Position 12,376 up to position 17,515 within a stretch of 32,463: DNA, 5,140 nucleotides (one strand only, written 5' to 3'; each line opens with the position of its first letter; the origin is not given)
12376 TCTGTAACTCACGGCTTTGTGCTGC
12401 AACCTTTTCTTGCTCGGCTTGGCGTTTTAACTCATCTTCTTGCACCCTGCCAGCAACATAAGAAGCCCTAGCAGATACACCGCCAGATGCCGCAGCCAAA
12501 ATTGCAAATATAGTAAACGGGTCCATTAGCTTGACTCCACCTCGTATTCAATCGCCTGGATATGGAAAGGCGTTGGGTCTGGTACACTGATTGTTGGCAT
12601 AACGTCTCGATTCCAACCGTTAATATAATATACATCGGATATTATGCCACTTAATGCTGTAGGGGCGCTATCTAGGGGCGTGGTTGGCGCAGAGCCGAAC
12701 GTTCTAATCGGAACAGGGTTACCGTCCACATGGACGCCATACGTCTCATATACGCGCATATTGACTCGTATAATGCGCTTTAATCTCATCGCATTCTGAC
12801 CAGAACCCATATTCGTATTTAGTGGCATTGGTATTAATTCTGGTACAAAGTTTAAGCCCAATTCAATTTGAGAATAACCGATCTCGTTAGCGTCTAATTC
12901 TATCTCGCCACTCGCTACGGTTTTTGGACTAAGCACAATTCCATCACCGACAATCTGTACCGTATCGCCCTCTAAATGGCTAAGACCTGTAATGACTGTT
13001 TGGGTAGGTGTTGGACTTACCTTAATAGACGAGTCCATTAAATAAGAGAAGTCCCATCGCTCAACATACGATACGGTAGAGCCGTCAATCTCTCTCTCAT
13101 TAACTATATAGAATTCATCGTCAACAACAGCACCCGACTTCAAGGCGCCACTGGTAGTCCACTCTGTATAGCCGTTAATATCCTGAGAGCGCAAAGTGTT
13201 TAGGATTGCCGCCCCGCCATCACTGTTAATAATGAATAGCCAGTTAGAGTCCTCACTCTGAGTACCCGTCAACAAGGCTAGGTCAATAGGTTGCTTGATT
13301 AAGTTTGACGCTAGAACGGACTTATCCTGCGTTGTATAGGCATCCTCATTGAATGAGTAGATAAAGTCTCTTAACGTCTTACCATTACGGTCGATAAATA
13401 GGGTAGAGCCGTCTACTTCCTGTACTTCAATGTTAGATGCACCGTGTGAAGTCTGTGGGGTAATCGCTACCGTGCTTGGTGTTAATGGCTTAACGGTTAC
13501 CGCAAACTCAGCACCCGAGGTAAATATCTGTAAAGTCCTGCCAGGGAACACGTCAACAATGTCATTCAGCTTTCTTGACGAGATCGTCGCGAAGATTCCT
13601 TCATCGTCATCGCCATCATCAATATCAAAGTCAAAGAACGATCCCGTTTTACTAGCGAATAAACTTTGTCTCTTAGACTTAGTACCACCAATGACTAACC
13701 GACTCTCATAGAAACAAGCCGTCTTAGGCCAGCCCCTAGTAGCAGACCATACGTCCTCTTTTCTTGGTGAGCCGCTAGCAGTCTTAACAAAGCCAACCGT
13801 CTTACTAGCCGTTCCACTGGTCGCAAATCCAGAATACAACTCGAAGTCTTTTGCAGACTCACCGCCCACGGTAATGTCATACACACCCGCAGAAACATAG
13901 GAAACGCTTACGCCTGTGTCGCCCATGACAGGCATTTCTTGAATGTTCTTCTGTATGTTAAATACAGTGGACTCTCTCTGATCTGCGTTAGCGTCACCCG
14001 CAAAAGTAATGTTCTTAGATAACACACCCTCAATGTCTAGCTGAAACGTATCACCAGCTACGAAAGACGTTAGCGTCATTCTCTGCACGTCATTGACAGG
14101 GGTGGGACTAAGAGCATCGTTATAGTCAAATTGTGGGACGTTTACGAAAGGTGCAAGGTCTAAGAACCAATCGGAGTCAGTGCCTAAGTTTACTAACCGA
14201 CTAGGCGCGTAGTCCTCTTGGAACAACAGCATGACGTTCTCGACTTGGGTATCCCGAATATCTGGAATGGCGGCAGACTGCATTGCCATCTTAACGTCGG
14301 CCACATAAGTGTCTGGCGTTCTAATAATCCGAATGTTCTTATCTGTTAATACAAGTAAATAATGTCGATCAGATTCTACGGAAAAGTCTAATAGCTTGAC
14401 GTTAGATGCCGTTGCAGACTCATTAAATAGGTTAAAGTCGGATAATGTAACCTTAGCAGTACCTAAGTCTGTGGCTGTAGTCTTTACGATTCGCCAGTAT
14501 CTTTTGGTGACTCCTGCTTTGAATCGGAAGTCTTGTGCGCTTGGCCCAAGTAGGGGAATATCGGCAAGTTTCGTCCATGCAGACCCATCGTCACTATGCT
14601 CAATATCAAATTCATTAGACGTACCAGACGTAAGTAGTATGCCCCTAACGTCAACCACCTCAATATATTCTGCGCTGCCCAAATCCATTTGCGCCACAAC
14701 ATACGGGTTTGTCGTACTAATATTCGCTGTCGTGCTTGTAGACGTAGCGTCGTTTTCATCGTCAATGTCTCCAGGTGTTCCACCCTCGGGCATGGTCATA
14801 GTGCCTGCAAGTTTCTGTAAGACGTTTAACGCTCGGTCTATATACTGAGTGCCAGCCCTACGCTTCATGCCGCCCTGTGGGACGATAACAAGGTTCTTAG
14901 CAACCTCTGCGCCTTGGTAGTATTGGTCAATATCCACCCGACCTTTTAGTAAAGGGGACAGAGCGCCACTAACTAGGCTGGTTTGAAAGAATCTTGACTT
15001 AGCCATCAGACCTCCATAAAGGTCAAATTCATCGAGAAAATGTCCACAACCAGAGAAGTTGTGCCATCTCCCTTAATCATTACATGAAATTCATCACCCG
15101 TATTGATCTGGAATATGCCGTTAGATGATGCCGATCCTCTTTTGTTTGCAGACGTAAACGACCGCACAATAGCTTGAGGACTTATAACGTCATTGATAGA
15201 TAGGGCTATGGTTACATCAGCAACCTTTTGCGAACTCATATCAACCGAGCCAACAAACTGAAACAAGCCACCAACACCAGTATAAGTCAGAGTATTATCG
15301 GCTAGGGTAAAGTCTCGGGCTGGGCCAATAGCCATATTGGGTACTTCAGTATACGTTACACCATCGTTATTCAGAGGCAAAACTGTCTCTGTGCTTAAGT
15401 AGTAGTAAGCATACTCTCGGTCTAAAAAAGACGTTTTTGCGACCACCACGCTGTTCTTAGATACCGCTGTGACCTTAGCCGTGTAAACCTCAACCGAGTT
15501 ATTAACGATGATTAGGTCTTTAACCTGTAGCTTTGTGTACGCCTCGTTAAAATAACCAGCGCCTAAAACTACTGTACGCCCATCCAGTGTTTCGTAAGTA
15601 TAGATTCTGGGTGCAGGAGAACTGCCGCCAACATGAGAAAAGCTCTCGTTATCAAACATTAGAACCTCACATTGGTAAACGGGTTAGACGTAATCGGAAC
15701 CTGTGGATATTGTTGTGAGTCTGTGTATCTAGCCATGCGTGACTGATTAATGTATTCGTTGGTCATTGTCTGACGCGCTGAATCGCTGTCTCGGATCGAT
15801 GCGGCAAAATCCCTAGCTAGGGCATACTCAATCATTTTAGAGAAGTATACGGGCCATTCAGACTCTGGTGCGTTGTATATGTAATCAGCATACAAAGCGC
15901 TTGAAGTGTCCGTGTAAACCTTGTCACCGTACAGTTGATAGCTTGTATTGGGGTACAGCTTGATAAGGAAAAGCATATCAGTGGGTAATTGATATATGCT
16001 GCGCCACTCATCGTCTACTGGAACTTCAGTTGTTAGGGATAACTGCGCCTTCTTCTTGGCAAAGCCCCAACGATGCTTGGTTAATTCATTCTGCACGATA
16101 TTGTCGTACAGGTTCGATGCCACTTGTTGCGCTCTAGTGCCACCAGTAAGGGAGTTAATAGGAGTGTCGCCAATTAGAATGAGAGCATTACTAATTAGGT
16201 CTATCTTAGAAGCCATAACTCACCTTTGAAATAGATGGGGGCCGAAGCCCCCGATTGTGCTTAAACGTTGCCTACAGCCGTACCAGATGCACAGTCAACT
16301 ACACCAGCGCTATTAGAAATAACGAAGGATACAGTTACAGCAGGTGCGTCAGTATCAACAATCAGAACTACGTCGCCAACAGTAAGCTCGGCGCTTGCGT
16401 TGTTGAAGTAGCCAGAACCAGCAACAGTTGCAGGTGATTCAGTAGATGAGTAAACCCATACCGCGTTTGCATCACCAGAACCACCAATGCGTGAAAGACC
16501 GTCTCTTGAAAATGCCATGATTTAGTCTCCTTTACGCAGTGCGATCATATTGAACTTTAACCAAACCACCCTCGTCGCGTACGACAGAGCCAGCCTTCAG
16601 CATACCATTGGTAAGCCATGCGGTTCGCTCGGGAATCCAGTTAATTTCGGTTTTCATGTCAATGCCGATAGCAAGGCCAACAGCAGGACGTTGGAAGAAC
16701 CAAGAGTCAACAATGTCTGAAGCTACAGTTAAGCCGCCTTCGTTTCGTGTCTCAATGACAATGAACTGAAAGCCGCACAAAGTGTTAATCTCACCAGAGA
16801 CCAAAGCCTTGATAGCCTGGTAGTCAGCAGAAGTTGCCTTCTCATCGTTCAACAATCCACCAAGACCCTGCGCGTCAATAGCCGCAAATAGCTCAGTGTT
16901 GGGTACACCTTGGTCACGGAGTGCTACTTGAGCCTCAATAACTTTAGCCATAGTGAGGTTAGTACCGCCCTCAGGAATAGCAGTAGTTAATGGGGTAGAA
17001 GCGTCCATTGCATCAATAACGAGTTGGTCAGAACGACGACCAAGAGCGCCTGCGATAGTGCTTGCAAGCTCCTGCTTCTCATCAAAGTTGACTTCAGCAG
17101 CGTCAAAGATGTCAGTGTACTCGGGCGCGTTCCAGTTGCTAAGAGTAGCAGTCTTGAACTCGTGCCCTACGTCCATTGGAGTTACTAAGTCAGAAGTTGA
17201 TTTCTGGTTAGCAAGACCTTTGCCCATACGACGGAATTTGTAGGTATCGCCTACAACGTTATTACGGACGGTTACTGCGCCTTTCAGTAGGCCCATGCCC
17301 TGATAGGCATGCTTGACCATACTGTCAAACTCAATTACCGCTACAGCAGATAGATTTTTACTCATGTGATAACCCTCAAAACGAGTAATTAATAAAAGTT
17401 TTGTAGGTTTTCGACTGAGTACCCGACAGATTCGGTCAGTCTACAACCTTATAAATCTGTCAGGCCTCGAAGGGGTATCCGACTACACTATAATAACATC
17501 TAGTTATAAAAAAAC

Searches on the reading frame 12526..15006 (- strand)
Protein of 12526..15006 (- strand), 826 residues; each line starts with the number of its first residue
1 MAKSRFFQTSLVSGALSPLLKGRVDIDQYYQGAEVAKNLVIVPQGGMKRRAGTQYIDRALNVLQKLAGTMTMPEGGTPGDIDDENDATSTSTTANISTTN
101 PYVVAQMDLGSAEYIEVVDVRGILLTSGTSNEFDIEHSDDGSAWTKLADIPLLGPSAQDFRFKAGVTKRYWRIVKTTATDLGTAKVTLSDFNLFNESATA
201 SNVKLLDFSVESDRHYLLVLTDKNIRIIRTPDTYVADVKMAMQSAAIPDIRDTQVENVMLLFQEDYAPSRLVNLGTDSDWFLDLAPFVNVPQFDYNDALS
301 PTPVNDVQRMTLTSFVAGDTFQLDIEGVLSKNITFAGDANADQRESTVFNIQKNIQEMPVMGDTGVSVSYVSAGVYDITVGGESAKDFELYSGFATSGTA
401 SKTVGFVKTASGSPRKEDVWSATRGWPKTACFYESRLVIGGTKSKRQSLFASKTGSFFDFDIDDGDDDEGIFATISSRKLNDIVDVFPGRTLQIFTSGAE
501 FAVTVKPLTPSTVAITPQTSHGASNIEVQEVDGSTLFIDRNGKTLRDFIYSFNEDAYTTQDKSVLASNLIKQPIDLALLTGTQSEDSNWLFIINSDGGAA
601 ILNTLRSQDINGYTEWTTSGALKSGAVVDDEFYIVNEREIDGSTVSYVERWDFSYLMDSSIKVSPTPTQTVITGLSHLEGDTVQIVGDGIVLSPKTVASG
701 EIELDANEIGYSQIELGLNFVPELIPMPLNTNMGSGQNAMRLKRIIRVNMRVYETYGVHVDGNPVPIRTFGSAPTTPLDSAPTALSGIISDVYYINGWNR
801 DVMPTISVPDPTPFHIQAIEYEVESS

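Call 28: search_protein_families(library=phrogs, proteins=[window:12526-15006:-], max_evalue=0.001)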
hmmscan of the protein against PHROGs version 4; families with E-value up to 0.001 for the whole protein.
window:12526-15006:- (826 aa): 4 families
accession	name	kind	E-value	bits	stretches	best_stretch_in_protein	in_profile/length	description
phrog_376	-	tail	9.4e-119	398.8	2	201-825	64-709/712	tail protein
phrog_15566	-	tail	2.1e-53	182.7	2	418-654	39-281/552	tail protein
phrog_20269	-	unknown function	8.8e-09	35.8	1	5-59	4-58/374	-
phrog_30010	-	unknown function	1e-08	35.4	1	544-652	190-300/517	-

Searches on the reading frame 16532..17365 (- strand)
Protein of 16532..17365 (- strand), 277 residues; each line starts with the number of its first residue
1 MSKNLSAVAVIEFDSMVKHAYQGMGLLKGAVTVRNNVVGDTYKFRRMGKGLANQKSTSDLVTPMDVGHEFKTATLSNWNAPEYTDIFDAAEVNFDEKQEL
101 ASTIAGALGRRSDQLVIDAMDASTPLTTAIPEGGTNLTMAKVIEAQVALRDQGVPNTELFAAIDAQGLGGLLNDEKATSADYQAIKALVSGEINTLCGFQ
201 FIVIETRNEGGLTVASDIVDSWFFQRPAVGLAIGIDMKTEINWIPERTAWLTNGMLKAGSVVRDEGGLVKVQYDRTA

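Call 28: search_protein_families(library=phrogs, proteins=[window:16532-17365:-], max_evalue=0.001)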
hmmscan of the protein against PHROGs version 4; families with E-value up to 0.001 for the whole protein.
window:16532-17365:- (277 aa): 2 families
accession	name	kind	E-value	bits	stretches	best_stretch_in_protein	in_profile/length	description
phrog_3437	-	head and packaging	4.9e-50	171.4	1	1-274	3-292/294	major head protein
phrog_267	-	head and packaging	9.5e-12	45.8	1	12-271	44-323/410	major head protein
